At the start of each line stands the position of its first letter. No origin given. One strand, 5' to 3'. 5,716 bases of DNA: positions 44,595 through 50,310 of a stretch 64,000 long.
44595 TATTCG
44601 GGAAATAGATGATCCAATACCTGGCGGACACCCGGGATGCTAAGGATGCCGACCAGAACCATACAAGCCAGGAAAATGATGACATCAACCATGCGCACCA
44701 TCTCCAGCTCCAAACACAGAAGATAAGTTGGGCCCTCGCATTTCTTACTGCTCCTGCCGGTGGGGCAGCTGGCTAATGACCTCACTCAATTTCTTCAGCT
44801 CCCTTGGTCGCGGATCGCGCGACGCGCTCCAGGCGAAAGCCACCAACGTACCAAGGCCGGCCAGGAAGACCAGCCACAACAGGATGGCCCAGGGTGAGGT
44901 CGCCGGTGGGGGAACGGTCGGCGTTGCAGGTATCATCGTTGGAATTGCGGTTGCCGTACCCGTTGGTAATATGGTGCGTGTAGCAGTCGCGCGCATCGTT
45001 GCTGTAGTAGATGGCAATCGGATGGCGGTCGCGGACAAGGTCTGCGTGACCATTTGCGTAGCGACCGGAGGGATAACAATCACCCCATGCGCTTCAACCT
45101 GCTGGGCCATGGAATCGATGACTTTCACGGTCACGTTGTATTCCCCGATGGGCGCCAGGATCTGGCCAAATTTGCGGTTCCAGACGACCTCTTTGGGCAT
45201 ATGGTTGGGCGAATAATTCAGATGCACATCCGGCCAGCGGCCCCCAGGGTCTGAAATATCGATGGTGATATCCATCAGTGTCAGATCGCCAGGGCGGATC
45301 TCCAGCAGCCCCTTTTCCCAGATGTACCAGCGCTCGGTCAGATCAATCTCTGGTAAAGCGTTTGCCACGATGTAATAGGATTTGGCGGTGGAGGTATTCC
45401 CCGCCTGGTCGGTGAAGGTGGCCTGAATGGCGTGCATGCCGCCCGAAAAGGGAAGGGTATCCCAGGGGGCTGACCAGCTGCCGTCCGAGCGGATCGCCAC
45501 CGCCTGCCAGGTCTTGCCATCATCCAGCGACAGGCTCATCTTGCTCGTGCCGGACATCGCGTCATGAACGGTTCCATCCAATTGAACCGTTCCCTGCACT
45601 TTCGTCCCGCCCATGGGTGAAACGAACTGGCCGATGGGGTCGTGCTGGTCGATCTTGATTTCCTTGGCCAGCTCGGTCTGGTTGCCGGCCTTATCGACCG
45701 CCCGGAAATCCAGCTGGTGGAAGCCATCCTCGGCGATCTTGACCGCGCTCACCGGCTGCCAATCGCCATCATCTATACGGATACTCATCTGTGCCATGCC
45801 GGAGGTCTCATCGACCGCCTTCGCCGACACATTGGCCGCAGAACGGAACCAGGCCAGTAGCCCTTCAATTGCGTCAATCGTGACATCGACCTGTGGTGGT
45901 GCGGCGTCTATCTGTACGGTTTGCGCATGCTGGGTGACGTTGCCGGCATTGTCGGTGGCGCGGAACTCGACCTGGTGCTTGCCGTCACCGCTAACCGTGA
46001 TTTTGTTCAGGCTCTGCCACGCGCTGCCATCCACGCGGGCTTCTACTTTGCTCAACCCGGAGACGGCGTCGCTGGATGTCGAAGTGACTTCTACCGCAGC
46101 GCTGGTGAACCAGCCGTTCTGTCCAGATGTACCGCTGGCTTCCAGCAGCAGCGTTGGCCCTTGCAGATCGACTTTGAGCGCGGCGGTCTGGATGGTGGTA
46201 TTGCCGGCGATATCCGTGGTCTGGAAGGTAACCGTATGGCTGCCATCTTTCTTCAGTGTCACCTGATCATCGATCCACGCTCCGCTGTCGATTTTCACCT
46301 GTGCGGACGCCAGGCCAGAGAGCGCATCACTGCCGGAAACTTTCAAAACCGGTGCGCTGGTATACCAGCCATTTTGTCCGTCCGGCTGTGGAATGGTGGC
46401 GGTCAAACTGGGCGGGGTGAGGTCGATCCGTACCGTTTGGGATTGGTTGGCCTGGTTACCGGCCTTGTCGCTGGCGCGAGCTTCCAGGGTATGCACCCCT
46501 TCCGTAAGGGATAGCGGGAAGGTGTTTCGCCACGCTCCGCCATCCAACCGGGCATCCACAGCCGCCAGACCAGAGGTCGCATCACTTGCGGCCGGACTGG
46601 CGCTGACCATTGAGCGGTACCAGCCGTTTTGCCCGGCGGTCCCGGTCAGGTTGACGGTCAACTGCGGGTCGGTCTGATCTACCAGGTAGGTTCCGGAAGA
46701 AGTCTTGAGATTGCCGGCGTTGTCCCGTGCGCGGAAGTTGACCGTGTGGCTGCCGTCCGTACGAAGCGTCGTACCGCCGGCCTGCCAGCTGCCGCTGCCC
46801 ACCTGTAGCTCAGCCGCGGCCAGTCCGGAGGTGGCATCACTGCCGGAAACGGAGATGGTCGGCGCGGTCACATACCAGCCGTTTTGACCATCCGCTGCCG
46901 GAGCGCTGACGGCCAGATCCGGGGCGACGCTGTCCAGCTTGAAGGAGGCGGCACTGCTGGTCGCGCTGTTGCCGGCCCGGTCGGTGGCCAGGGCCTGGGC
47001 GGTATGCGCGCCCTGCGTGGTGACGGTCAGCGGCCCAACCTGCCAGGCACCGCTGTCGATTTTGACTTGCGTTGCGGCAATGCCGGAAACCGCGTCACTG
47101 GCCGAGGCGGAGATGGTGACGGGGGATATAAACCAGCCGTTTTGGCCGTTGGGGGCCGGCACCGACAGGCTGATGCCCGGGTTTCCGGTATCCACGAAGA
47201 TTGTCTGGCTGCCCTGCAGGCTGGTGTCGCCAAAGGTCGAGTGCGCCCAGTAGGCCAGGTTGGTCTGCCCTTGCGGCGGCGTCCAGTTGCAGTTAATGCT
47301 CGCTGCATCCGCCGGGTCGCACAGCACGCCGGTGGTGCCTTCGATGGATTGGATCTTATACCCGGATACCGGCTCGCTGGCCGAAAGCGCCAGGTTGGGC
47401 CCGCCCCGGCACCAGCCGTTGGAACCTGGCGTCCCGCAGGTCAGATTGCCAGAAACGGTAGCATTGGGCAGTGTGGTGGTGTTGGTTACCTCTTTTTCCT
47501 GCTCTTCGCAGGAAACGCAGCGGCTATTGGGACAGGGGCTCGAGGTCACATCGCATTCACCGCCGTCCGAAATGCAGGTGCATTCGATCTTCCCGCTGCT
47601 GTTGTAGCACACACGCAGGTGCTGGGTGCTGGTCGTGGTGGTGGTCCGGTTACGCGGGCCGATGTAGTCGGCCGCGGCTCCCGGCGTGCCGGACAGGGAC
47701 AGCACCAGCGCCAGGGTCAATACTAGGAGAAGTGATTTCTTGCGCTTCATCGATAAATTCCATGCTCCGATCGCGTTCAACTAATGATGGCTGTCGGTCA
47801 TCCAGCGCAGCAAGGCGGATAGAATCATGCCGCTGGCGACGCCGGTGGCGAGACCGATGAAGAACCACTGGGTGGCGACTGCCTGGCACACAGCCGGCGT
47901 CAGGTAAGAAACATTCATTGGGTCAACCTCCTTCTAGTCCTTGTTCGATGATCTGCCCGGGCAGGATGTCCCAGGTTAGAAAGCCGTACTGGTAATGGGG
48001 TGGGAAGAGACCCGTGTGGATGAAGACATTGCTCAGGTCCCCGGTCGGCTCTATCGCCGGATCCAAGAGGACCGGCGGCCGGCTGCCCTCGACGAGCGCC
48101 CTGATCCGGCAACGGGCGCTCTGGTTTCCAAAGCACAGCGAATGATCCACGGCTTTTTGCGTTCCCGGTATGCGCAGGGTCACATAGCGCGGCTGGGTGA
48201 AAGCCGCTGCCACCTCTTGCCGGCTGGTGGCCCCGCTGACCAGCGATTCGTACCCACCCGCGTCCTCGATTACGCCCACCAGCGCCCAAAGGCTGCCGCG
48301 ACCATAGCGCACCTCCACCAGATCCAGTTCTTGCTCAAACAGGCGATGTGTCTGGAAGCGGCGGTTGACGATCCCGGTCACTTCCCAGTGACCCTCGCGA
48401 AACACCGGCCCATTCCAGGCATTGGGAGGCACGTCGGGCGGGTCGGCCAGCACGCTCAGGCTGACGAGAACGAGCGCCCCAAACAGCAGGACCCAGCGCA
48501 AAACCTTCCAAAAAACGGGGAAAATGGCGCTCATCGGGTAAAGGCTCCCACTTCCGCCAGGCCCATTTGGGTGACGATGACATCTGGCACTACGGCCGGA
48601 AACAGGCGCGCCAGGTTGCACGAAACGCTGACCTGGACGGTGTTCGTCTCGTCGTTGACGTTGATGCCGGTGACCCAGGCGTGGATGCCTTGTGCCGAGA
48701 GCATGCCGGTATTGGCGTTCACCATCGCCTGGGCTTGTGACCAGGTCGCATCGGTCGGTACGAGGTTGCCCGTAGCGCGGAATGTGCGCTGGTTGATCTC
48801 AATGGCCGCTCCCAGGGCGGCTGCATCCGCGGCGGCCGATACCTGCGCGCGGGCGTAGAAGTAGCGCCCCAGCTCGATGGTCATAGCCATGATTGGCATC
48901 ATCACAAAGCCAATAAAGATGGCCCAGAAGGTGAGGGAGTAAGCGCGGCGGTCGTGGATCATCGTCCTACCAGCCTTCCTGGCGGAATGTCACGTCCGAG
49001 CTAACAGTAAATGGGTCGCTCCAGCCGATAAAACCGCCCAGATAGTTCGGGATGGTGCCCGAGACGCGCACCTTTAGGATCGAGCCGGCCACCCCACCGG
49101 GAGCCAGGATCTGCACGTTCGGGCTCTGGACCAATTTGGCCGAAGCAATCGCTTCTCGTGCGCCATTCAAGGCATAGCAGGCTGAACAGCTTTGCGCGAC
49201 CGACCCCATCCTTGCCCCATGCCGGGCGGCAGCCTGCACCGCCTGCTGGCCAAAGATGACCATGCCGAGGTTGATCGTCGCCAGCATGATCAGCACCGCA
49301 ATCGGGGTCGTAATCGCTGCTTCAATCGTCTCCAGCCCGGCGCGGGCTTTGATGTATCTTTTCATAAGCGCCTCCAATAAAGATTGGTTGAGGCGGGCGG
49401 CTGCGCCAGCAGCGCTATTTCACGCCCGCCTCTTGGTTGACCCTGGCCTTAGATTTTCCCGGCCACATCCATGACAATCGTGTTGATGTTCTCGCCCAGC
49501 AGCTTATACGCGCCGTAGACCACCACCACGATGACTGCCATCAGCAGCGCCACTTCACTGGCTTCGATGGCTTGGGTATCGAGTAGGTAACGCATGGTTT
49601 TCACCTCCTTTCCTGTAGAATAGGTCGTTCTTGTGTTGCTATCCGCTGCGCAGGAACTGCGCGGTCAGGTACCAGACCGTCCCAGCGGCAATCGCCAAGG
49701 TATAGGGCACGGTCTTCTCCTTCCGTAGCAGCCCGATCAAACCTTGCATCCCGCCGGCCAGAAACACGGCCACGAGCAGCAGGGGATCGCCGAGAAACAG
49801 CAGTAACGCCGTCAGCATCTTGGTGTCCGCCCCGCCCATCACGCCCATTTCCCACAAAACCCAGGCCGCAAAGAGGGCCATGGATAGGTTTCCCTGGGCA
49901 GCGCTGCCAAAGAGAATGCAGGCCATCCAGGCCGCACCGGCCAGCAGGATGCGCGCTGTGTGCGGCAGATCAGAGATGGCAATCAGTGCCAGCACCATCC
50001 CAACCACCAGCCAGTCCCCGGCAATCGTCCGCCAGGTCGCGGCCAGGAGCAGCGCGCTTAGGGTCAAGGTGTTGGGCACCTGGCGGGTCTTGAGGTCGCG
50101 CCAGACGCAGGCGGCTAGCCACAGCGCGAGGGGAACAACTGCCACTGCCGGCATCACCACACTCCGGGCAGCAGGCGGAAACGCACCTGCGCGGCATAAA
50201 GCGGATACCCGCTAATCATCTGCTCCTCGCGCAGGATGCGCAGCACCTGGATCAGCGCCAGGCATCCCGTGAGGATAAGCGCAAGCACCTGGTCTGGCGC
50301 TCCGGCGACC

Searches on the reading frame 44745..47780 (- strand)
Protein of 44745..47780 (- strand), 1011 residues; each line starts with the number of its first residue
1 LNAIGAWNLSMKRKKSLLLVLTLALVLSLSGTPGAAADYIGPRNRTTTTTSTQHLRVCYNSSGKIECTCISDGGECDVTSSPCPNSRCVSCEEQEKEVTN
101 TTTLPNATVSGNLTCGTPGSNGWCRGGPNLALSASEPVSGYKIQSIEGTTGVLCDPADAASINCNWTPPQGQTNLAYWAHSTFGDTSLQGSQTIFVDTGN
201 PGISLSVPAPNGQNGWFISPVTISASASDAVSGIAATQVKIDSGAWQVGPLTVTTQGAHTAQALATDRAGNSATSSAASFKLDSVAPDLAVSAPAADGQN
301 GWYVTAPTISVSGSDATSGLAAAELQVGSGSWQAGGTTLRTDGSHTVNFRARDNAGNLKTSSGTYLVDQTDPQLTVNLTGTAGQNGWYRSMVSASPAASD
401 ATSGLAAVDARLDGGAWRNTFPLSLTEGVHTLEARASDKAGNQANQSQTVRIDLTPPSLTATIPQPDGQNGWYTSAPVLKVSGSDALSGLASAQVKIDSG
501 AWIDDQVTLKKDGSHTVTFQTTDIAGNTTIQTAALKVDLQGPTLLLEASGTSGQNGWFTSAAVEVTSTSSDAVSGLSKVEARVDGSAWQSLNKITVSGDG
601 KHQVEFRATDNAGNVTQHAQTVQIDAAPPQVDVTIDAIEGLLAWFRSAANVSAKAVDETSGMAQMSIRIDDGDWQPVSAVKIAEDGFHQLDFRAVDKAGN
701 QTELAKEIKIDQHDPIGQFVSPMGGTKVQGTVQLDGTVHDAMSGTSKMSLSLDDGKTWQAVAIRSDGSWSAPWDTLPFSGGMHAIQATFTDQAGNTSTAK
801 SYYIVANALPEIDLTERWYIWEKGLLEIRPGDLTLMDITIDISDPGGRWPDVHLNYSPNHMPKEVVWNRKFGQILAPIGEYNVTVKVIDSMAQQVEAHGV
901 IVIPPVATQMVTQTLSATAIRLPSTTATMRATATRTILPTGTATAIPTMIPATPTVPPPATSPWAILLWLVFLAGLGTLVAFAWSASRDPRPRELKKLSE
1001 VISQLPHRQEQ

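Call 7: search_protein_families(library=pfam, proteins=[window:44745-47780:-], max_evalue=0.01)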
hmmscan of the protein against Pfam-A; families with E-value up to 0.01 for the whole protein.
window:44745-47780:- (1011 aa): 9 families
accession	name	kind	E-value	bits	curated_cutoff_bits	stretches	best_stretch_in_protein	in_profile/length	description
PF19077.6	Big_13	-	9.9e-40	135.6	27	6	413-453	60-101/102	Bacterial Ig-like domain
PF12245.14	Big_3_2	-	4e-16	59.7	23.3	1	391-453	61-121/122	Bacterial Ig-like domain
PF13754.12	Big_3_4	-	5.6e-13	49.2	27.3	0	411-445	18-51/106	Domain of unknown function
PF09136.16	Glucodextran_B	-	8.1e-12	45.3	27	1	721-800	7-76/83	Glucodextranase, domain B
PF13750.12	Big_3_3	-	2.7e-11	43.8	27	0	417-461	3-50/157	Bacterial Ig-like domain (group 3)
PF02494.22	HYR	-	1.8e-08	35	21.7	0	778-799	54-75/81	HYR domain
PF15418.12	DUF4625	-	6.8e-05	23.6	27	0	683-710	103-130/131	Domain of unknown function (DUF4625)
PF16403.11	Bact_surface_Ig-like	-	0.00016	22.1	27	0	503-532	37-66/71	Bacterial surface protein, Ig-like domain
PF24372.1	DUF7528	-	0.0072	16.9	27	0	337-360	28-51/111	Family of unknown function (DUF7528)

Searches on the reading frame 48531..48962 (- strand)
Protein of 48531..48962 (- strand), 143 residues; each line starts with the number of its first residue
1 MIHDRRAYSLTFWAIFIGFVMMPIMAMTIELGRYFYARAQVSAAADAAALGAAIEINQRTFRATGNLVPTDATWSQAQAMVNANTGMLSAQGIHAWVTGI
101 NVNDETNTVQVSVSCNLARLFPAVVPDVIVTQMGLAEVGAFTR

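Call 7: search_protein_families(library=pfam, proteins=[window:48531-48962:-], max_evalue=0.01)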
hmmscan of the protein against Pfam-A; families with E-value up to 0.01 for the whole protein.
window:48531-48962:- (143 aa): 2 families
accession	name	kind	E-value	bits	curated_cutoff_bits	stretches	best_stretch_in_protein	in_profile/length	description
PF13400.11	Tad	-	9.3e-09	35.9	22.3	1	10-53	3-45/47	Putative Flp pilus-assembly TadE/G-like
PF07811.17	TadE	-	6.1e-06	26.7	22.9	1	15-49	8-42/43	TadE-like protein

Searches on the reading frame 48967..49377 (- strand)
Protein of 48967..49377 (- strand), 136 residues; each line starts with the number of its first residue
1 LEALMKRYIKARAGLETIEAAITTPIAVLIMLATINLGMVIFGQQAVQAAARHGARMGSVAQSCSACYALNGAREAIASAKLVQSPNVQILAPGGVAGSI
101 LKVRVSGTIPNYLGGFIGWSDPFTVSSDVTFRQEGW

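Call 7: search_protein_families(library=pfam, proteins=[window:48967-49377:-], max_evalue=0.01)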
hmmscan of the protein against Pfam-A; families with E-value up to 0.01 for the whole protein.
window:48967-49377:- (136 aa): 1 family
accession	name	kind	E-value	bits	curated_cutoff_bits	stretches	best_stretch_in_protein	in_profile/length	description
PF07811.17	TadE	-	2.2e-10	40.9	22.9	1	17-56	4-43/43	TadE-like protein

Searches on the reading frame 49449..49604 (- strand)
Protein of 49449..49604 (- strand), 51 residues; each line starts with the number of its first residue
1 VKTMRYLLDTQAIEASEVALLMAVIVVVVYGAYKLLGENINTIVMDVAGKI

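Call 101: search_protein_families(library=pfam, proteins=[window:49449-49604:-], max_evalue=0.1)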
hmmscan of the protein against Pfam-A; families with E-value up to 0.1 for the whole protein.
window:49449-49604:- (51 aa): 0 families

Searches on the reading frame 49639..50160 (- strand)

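Call 7: search_protein_families(library=pfam, proteins=[window:49639-50160:-], max_evalue=0.01)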
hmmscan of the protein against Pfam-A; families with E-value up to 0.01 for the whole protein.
window:49639-50160:- (173 aa): 1 family
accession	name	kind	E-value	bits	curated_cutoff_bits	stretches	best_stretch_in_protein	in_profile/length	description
PF01478.23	Peptidase_A24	-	6.1e-10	39.9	26.5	1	11-143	3-103/104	Type IV leader peptidase family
